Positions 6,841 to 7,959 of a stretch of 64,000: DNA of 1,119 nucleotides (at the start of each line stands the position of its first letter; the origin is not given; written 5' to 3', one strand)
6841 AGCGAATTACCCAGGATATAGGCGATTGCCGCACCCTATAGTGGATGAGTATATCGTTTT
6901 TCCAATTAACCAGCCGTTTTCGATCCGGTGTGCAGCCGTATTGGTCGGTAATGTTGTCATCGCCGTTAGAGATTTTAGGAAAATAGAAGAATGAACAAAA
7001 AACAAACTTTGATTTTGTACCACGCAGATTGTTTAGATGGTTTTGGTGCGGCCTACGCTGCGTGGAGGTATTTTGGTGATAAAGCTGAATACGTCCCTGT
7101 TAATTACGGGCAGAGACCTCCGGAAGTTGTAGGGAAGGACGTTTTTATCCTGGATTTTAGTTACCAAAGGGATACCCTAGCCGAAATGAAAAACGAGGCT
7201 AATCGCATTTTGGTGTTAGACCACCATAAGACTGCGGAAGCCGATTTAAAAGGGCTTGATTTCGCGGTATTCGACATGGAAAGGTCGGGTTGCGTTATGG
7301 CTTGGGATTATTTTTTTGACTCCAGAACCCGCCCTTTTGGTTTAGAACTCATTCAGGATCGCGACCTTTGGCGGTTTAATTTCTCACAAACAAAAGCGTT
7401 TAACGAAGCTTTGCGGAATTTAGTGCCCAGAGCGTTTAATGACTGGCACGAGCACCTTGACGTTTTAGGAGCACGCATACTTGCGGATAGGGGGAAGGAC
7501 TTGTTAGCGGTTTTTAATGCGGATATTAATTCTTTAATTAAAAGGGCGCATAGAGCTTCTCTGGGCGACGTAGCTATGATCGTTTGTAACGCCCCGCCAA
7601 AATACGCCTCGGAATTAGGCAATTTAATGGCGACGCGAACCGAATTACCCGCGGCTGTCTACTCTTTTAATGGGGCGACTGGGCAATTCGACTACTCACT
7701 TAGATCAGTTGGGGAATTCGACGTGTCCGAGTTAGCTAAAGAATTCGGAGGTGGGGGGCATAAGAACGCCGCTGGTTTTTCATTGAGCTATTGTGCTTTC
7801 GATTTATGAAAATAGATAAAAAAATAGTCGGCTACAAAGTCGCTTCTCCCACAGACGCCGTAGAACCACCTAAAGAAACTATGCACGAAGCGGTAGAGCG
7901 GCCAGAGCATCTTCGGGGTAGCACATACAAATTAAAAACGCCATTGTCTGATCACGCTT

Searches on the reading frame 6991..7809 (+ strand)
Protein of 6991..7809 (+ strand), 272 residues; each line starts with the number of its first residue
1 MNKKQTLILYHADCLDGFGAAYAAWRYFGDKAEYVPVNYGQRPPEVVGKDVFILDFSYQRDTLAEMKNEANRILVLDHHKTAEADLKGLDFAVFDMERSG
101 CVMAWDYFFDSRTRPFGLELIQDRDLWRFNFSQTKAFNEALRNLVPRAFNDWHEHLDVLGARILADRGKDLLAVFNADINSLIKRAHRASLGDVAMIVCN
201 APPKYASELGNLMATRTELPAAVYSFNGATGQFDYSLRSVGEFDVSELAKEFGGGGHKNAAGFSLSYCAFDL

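Call 67: search_protein_families(library=phrogs, proteins=[window:6991-7809:+], max_evalue=0.001)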
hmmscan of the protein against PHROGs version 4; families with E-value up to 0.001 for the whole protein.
window:6991-7809:+ (272 aa): 3 families
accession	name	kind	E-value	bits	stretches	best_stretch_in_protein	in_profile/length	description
phrog_4771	-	other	7.7e-79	266.4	1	2-266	14-284/363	DHH phosphoesterase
phrog_2484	-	DNA, RNA and nucleotide metabolism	0.00018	21.2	0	212-270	359-423/564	RecJ-like ssDNA exonuclease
phrog_26954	-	other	0.00033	21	0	49-265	54-274/296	DHH phosphoesterase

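Call 68: search_protein_families(library=pfam, proteins=[window:6991-7809:+], max_evalue=0.001)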
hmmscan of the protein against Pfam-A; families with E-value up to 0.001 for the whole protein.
window:6991-7809:+ (272 aa): 2 families
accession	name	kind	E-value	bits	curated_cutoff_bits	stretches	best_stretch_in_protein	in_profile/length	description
PF02272.25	DHHA1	-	4.9e-08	33.8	25.9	1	202-266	14-84/102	DHHA1 domain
PF01368.27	DHH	-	3.2e-05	24.7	28.1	1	8-106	4-100/125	DHH family, N-terminal domain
